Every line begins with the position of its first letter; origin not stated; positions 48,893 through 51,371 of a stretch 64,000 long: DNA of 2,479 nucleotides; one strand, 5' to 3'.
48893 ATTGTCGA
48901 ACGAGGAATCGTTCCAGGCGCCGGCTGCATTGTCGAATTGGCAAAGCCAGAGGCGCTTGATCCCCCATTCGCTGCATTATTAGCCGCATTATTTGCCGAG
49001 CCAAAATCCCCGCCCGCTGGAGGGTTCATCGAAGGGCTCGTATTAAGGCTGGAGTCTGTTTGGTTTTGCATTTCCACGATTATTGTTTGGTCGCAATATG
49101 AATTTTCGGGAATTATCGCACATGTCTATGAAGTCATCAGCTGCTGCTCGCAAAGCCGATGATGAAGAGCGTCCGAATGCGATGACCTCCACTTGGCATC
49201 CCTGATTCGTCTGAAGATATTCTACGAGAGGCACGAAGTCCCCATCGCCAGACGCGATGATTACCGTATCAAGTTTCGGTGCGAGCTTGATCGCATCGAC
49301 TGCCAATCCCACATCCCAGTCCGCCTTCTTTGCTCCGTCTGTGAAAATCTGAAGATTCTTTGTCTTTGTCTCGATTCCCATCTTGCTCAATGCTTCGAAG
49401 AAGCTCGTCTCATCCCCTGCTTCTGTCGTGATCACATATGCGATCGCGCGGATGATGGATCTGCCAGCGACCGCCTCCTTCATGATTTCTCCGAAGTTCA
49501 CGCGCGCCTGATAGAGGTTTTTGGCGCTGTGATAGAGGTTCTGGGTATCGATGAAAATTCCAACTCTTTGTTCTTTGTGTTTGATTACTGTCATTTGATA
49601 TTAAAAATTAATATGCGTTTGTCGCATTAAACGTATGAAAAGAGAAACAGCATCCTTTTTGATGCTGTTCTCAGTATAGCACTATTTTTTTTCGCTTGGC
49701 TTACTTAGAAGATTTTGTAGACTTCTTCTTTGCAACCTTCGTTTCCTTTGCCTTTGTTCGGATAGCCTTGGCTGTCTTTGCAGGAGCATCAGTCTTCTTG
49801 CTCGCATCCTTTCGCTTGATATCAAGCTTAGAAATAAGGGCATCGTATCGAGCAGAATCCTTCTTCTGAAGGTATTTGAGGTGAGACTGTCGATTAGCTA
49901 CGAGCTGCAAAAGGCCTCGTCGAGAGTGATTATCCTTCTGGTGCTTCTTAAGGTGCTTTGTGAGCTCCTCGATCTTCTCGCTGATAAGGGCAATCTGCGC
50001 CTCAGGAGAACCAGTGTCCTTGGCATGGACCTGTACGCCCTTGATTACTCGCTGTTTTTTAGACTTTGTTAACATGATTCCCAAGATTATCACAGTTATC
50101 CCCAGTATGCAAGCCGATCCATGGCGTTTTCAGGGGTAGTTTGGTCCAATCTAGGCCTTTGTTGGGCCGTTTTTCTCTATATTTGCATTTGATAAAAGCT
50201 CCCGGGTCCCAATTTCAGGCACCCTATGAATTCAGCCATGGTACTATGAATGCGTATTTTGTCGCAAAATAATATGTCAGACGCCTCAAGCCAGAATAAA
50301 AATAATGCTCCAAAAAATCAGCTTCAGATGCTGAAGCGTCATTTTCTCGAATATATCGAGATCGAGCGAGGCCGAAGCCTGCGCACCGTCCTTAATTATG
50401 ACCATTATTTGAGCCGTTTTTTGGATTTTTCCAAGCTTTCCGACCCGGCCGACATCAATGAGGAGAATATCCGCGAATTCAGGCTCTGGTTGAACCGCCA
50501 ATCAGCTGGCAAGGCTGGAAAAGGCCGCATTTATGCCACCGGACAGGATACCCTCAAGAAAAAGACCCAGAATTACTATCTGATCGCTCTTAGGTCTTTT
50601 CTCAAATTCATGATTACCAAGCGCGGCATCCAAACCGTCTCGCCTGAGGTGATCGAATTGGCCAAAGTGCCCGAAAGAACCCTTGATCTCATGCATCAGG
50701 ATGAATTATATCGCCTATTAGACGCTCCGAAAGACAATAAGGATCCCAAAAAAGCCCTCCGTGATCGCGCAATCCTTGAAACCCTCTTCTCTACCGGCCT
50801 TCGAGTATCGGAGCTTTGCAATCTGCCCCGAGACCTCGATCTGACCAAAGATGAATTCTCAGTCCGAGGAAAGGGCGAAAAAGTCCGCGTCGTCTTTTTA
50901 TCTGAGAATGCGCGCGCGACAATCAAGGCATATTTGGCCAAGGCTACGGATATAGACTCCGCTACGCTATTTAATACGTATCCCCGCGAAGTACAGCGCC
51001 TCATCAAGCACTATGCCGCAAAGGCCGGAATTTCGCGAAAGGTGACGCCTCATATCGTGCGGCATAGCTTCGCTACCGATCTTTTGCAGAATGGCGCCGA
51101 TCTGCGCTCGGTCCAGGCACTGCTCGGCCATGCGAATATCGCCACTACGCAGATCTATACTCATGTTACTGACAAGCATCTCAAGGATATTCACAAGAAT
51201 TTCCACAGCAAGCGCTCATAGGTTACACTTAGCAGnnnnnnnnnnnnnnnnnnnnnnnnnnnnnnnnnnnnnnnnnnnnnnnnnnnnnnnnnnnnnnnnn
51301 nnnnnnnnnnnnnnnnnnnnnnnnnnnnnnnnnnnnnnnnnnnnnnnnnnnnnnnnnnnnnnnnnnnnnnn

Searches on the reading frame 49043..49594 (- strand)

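Call 63: search_protein_families(library=pfam, proteins=[window:49043-49594:-])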
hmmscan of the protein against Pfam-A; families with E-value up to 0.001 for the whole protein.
window:49043-49594:- (183 aa): 1 family
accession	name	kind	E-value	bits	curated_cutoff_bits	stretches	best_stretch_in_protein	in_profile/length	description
PF01936.24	NYN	-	3.6e-38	131.7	24.2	1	10-158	1-144/145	NYN domain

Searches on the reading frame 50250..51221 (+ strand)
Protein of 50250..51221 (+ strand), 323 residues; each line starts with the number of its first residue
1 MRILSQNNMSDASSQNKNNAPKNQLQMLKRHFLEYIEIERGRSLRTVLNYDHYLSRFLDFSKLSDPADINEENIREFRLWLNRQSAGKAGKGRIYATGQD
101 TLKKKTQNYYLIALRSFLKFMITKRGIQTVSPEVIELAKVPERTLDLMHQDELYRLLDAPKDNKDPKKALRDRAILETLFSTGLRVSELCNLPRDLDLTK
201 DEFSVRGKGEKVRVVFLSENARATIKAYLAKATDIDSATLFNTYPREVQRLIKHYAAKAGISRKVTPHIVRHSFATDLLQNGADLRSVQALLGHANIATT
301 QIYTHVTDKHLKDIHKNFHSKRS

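Call 63: search_protein_families(library=pfam, proteins=[window:50250-51221:+])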
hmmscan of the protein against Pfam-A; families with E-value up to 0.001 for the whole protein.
window:50250-51221:+ (323 aa): 4 families
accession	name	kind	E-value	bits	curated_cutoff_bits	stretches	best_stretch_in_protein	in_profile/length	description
PF00589.27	Phage_integrase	-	7.4e-39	133.7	27.1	1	148-310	3-172/172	Phage integrase family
PF02899.23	Phage_int_SAM_1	-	5.1e-10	39.9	22.3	1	31-123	3-81/83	Phage integrase, N-terminal SAM-like domain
PF13495.12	Phage_int_SAM_4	-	1e-09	39.1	27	1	31-84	4-56/85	Phage integrase, N-terminal SAM-like domain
PF13102.12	Phage_int_SAM_5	-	5.8e-05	23.8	22.3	1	32-125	6-86/98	Phage integrase SAM-like domain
